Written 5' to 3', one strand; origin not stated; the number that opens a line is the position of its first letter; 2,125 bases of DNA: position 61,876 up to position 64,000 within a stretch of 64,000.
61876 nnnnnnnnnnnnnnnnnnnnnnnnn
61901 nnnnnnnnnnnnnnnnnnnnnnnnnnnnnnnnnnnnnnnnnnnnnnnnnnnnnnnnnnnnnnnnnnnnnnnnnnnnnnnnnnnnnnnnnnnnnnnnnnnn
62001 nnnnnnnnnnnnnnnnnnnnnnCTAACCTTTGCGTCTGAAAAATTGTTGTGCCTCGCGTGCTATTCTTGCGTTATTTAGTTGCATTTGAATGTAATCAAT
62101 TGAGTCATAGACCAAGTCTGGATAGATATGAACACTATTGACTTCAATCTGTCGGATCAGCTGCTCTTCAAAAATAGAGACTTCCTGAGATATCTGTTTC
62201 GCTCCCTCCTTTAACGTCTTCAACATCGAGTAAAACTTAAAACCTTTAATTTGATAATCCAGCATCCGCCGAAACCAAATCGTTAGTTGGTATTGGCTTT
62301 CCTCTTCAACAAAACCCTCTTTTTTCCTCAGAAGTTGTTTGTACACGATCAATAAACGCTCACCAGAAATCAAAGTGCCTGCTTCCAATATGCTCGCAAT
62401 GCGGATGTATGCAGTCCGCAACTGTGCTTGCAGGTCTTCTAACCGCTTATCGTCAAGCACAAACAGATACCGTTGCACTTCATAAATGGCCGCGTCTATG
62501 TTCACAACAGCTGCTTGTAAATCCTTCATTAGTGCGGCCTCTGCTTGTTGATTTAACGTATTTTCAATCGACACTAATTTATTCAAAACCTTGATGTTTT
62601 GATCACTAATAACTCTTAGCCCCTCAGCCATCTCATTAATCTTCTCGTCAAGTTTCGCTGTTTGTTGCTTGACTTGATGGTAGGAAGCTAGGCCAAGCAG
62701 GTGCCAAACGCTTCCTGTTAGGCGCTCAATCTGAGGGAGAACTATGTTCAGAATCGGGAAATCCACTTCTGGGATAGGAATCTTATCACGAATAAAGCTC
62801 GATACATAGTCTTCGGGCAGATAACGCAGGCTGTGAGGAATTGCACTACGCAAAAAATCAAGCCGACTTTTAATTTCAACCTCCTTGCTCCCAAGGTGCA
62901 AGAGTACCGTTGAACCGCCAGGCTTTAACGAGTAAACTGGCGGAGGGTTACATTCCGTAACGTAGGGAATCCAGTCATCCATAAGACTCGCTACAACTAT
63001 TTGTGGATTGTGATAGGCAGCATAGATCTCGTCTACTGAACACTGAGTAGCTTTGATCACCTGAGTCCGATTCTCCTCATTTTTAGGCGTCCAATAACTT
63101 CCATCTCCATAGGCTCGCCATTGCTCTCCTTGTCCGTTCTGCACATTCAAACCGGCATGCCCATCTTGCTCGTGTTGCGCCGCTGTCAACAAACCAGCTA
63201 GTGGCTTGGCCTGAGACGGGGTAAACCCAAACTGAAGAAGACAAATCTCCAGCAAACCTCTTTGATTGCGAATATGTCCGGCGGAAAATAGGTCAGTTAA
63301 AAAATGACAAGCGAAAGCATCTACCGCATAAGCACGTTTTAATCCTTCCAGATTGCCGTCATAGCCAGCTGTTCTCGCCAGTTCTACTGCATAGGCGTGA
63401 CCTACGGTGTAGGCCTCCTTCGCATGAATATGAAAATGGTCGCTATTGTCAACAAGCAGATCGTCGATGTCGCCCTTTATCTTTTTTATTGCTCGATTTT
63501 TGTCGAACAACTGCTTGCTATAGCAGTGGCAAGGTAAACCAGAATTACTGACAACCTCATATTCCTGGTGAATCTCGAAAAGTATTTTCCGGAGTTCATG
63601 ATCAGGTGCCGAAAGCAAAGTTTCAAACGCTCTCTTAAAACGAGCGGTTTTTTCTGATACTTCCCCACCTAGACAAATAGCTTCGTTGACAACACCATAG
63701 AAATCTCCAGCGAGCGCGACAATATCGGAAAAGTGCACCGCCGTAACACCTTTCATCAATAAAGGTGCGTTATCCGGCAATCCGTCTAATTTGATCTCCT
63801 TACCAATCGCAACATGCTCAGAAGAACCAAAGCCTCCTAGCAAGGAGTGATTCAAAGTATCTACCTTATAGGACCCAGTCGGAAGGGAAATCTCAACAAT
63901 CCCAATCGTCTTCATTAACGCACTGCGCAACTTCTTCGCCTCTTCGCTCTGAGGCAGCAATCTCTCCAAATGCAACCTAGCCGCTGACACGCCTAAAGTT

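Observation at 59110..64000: Two-gene operon: a zinc-PLC-like coiled-coil protein followed by a 970-aa P-loop GTPase-like protein with a membrane hairpin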

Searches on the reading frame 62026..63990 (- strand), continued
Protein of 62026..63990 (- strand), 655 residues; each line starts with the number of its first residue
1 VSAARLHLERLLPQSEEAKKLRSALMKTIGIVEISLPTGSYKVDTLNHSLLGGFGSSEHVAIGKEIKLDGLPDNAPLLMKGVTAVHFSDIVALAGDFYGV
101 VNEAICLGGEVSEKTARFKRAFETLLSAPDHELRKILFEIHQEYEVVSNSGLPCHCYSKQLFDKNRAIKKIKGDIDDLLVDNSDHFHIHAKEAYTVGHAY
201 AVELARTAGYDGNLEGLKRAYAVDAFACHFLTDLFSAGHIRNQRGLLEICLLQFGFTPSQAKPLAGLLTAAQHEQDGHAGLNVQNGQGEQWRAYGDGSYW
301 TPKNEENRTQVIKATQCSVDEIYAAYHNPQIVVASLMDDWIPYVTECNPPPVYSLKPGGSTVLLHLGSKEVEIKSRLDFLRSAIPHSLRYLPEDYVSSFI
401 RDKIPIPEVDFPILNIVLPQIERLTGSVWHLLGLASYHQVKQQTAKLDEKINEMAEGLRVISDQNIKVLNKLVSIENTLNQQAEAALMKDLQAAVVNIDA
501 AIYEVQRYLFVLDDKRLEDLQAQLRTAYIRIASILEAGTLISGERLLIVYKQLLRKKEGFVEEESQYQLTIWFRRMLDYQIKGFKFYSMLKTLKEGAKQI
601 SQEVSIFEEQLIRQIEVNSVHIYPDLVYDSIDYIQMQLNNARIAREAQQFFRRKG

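Call 65: find_encoding_contigs(protein=P0040, flank=6000, max_places=1)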
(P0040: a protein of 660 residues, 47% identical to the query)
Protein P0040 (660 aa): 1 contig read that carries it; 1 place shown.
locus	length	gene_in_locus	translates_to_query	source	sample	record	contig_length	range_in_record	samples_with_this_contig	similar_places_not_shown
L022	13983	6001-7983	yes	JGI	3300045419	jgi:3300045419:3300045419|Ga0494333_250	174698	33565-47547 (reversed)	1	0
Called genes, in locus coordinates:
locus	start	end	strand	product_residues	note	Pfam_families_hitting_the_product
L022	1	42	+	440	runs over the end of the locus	PF02113:Peptidase_S13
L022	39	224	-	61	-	PF20106:DUF6496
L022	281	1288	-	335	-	-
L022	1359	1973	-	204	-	PF00646:F-box (weak), PF12937:F-box-like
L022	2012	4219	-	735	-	PF17764:PriA_3primeBD, PF00270:DEAD, PF04851:ResIII, PF18319:Zn_ribbon_PriA, PF00271:Helicase_C, PF18074:PriA_C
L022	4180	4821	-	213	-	-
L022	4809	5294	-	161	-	-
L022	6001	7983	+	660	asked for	-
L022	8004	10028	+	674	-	-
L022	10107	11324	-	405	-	PF00069:Pkinase, PF07714:PK_Tyr_Ser-Thr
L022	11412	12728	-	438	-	PF13173:AAA_14, PF13635:DUF4143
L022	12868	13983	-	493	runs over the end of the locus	PF03055:RPE65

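Call 72: search_protein_families(library=padloc, proteins=[window:62026-63990:-], max_evalue=1)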
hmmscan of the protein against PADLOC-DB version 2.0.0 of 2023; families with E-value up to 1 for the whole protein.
window:62026-63990:- (655 aa): 0 families

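Call 84: find_encoding_contigs(protein=P0122, flank=8000, max_places=1)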
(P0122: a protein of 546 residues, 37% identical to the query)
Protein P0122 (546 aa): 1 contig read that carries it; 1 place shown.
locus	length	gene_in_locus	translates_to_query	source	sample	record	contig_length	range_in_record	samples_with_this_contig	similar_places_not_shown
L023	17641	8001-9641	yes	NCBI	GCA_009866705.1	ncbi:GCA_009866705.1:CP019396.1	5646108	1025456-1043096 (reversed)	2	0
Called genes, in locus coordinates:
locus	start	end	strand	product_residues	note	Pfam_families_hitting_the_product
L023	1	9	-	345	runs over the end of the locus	PF00022:Actin, PF06723:MreB_Mbl, PF00012:HSP70, PF11104:PilM_2 (faint), PF14450:FtsA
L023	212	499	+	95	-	PF02686:GatC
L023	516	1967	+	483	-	PF01425:Amidase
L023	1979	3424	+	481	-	PF02934:GatB_N, PF02637:GatB_Yqey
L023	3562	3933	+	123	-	PF03330:DPBB_1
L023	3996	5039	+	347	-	PF01699:Na_Ca_ex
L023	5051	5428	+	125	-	PF02627:CMD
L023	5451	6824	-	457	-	PF00324:AA_permease, PF13520:AA_permease_2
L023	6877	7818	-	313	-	PF03547:Mem_trans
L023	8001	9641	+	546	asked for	-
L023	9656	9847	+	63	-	-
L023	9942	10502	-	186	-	PF00072:Response_reg, PF02954:HTH_8, PF13556:HTH_30 (weak)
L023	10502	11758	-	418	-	PF00512:HisKA (weak), PF02518:HATPase_c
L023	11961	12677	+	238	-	PF04402:SIMPL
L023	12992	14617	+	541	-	PF00496:SBP_bac_5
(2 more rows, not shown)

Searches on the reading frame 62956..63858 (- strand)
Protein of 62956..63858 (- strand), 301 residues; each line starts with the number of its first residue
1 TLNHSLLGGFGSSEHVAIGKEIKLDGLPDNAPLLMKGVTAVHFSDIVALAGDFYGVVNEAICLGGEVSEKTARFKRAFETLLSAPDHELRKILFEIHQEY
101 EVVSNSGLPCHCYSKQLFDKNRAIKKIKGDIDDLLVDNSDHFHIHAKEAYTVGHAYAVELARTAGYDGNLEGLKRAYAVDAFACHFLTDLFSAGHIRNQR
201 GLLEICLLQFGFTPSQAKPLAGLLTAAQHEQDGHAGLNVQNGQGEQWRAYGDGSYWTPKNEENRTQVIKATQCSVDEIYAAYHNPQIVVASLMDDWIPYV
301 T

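Call 76: search_dna_similar(query=window:62956-63858:-, collection=plasmids, mode=protein, max_evalue=0.001, max_rows=20)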
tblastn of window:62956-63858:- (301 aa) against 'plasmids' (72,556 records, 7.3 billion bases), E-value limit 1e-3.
Records with a match: 2; places in all: 2; records where one place covers at least 80% of the query: 1.
Best place of each record, by identity: <60% 2.
By first word of the organism name: Rhizobium 1; Hymenobacter 1.
By predicted mobility (MOB-suite, as given by PLSDB): conjugative 1; non-mobilizable 1.
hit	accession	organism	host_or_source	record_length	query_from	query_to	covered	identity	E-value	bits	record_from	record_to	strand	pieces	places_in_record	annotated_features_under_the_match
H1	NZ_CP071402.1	Rhizobium leguminosarum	lentil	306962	10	282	91%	33.6%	2e-28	122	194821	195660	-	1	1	hypothetical protein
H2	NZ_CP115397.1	Hymenobacter yonginensis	whole organism,freshwater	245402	150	283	45%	30.6%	1e-5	54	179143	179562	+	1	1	hypothetical protein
